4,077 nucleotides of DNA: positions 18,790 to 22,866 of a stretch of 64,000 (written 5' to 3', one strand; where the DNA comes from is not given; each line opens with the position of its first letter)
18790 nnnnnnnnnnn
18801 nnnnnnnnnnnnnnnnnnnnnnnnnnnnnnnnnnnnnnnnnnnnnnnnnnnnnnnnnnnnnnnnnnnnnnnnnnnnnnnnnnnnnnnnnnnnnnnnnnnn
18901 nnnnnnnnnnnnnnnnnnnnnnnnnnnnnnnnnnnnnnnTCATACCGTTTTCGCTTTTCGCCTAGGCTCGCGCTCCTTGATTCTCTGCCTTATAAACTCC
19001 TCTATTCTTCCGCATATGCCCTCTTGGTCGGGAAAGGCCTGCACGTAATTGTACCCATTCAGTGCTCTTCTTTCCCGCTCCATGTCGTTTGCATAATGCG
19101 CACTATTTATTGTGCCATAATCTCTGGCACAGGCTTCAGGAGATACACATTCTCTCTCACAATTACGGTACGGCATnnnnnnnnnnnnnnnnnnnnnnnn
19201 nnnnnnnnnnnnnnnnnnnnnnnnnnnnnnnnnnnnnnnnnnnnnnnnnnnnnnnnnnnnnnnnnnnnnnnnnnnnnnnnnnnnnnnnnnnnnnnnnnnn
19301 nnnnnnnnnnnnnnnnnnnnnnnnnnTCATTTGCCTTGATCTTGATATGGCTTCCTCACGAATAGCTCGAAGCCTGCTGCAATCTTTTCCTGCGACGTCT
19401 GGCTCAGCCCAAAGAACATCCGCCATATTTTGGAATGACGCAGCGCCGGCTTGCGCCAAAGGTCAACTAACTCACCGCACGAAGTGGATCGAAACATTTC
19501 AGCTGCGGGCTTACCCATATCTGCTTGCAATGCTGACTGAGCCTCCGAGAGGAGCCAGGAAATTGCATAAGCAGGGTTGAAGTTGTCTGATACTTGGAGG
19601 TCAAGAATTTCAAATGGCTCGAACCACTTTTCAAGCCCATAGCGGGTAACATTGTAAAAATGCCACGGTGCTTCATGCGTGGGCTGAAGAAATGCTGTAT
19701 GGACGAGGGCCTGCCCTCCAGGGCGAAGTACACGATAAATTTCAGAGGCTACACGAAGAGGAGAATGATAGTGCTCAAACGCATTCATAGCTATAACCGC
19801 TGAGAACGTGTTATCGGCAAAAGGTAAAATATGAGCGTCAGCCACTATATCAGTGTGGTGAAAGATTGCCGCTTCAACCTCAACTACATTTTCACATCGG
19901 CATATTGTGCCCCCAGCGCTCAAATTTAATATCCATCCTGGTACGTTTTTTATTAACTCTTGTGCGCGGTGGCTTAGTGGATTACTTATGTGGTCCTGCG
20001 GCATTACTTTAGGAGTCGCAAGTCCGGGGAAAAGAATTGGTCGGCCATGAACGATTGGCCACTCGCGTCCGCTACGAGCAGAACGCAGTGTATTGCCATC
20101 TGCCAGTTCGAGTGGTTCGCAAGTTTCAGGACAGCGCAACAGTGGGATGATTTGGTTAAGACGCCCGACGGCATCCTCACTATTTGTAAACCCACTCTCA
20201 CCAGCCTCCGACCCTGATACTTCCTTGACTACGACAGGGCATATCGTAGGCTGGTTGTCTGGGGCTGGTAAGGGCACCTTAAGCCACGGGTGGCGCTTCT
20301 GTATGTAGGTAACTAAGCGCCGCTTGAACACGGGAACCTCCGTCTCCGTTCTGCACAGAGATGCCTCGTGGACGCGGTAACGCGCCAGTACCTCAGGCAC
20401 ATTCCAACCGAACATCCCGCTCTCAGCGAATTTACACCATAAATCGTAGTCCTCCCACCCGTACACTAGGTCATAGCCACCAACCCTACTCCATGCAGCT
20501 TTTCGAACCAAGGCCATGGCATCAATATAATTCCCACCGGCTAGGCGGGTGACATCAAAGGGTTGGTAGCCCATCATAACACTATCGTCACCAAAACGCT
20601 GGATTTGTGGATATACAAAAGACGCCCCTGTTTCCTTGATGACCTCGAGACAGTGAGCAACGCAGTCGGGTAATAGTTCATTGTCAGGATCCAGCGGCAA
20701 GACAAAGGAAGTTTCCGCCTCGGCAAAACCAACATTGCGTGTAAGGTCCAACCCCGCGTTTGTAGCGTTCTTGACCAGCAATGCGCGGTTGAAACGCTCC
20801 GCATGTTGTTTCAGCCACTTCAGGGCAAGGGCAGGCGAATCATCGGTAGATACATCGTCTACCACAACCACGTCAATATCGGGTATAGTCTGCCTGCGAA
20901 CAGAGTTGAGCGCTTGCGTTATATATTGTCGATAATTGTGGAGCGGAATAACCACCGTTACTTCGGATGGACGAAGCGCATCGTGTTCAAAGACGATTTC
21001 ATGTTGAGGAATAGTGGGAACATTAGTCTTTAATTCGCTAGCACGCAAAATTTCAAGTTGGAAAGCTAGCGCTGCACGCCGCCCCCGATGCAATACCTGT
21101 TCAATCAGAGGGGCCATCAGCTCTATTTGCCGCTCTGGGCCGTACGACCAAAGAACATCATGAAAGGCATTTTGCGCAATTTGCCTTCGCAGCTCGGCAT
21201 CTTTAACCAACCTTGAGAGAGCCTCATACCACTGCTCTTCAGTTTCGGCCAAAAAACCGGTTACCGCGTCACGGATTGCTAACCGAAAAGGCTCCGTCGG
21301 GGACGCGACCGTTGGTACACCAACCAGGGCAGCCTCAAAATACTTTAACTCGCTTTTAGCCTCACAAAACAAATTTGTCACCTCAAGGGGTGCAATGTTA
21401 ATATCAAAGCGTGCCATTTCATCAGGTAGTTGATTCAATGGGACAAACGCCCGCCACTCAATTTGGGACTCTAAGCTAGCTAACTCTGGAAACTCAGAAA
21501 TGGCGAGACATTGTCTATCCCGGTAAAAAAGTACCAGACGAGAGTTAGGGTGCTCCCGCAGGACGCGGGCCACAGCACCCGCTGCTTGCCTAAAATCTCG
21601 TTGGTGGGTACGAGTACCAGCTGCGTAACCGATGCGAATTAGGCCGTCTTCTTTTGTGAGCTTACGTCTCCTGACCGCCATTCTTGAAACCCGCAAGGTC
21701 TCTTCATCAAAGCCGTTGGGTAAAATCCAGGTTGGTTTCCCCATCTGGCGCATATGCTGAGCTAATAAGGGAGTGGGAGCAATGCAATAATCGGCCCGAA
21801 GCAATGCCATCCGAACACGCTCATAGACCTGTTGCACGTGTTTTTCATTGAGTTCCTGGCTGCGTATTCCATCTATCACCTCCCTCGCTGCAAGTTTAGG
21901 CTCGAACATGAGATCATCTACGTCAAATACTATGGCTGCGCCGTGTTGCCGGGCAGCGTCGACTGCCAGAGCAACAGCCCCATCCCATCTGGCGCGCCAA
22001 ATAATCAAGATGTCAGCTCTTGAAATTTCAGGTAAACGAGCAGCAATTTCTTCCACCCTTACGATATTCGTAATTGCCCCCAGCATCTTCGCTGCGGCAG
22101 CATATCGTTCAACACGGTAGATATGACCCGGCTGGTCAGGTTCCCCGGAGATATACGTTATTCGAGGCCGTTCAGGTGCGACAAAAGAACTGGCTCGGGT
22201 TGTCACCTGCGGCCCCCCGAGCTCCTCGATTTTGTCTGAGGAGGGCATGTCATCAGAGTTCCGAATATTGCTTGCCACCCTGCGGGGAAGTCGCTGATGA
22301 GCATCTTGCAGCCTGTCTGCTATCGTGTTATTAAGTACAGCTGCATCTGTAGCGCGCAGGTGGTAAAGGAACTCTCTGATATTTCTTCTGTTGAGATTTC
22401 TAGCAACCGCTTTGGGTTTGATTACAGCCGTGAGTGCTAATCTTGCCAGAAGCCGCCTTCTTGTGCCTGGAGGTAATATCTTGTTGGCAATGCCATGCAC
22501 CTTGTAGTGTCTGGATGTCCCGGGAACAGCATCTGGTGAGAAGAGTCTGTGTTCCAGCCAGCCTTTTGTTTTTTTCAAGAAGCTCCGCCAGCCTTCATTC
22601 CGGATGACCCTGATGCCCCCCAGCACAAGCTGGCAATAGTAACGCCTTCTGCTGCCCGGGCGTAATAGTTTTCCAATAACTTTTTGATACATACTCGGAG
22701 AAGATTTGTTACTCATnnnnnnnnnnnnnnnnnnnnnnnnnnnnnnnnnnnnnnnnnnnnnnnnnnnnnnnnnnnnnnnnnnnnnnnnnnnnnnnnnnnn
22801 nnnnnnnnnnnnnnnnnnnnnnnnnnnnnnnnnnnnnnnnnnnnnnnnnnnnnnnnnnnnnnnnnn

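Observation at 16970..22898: A ~45-aa NEGW module repeated six times, always tail-to-head across gene junctions: possible docking system for a glycan assembly line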

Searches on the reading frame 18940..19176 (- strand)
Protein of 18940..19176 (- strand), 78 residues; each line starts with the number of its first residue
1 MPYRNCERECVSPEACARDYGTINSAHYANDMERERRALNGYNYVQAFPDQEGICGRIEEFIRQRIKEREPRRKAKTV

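Call 75: search_protein_families(library=pfam, proteins=[window:18940-19176:-], max_evalue=0.01)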
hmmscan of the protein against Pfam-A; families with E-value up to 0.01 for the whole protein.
window:18940-19176:- (78 aa): 0 families

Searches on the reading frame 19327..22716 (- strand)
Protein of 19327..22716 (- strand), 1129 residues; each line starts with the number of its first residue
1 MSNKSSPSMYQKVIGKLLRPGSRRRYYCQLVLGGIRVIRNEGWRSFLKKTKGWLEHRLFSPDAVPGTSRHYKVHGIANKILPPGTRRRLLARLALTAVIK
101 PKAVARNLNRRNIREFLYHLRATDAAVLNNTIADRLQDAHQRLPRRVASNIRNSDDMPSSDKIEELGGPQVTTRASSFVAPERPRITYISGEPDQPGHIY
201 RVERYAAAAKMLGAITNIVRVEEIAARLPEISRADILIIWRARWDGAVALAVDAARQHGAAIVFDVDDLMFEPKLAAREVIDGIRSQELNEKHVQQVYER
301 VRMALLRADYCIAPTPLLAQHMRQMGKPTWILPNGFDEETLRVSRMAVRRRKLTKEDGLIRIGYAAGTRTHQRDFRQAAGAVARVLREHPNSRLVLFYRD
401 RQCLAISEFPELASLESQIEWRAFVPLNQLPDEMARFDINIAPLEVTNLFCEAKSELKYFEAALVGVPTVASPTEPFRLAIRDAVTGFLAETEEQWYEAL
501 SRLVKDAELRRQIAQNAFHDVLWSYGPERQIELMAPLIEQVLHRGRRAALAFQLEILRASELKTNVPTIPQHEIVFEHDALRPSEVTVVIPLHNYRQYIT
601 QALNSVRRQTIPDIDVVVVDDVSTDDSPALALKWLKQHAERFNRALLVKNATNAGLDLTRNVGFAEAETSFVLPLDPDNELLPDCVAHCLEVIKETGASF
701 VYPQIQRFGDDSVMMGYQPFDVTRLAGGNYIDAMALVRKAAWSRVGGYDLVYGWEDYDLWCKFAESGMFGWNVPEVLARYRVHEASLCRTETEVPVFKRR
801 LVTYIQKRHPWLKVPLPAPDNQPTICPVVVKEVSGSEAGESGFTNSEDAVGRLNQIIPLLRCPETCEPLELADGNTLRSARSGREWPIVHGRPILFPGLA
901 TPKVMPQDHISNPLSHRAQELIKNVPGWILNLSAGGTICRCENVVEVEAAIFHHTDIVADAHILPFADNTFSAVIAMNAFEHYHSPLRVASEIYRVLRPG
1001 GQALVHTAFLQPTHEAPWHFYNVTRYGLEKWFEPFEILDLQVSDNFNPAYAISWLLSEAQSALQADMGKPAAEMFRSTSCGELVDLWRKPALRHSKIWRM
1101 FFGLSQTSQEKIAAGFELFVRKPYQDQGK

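Call 6: search_protein_families(library=pfam, proteins=[window:19327-22716:-], max_evalue=0.01)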
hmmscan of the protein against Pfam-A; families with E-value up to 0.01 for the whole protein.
window:19327-22716:- (1129 aa): 9 families
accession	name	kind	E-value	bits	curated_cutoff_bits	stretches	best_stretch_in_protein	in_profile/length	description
PF00535.33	Glycos_transf_2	-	3.9e-24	85.9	23.3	1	587-713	1-123/168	Glycosyl transferase family 2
PF08241.18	Methyltransf_11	-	1.3e-11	45.4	21.2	1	957-1004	47-94/95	Methyltransferase domain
PF10111.15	Glyco_tranf_2_2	-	9.6e-10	38.8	27.3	1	587-694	1-107/276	Glycosyltransferase like family 2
PF13692.12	Glyco_trans_1_4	-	1.8e-09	38.4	27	1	372-506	14-142/142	Glycosyl transferases group 1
PF13524.12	Glyco_trans_1_2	-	4.9e-08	33.5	25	1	409-531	24-139/144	Glycosyl transferase-like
PF00534.26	Glycos_transf_1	-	7e-08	32.6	26.4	1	411-518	67-170/172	Glycosyl transferases group 1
PF13649.12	Methyltransf_25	-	8.7e-08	33.2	27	1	957-1001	51-97/97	Methyltransferase domain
PF13489.12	Methyltransf_23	-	8.3e-05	22.8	27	1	960-1013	71-123/164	Methyltransferase domain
PF08242.18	Methyltransf_12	-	0.0077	17.4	30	0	962-1002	59-97/98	Methyltransferase domain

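Call 14: search_protein_families(library=ncbifam, proteins=[window:19327-22716:-], max_evalue=0.01)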
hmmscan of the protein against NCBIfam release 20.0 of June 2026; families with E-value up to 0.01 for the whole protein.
window:19327-22716:- (1129 aa): 30 families (the best 25 are shown)
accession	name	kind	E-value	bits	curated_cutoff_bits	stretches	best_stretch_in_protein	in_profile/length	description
NF047683.1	TeichurnBiosyTuaG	equivalog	2.1e-17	63.6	400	1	585-789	7-212/252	teichuronic acid biosynthesis protein TuaG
NF053739.1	GlytfEpsEBac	equivalog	3e-14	52.6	450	1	585-791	2-213/265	glycosyltransferase EpsE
NF007482.0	PRK10073.1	equivalog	4e-14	52.4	423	1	585-694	7-111/334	glycosyltransferase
NF041875.1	EPS_EpsD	equivalog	9.7e-12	44.9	370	1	586-700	1-111/325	exopolysaccharide biosynthesis glycosyltransferase EpsD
NF050050.1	ProtGlycPglI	equivalog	3.9e-10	39.6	500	1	586-695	4-110/306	GalNAc(5)-diNAcBac-PP-undecaprenol beta-1,3-glucosyltransferase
TIGR03937.1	PgaC_IcaA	equivalog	2.9e-09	36.4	422.3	1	584-695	45-152/407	poly-beta-1,6-N-acetyl-D-glucosamine synthase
NF045825.1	FAmtase_mtf2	equivalog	8.8e-09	34.9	400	1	957-1018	110-170/248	fatty-acid O-methyltransferase Mtf2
NF038229.1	Glyco4_Geo_Pelo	equivalog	1.7e-08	33.9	400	1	459-542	254-337/338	GPMC system family 4 glycosyltransferase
NF045823.1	PthPhpthDimycoMt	equivalog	9.4e-08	31.5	300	1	957-1018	118-178/256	phthiotriol/phenolphthiotriol dimycocerosates methyltransferase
TIGR04283.1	glyco_like_mftF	equivalog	5.9e-07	29.3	182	1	587-770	2-176/221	TIGR04283 family arsenosugar biosynthesis glycosyltransferase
NF007453.0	PRK10018.1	equivalog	2.7e-06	27.3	382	1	586-691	8-109/280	colanic acid biosynthesis glycosyltransferase WcaA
TIGR04017.1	WcaA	equivalog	2.7e-06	27.2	495.75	1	586-691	7-108/279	colanic acid biosynthesis glycosyltransferase WcaA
NF038302.1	EPS_HpsE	equivalog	7.9e-06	25.1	300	1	585-694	2-112/307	hormogonium polysaccharide biosynthesis glycosyltransferase HpsE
NF038299.1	EPS_HpsN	equivalog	1.1e-05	24.6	425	1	585-689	2-102/317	hormogonium polysaccharide biosynthesis glycosyltransferase HpsN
NF001241.0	PRK00216.1-2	equivalog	3e-05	23.8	327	1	956-1018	98-159/231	demethylmenaquinone methyltransferase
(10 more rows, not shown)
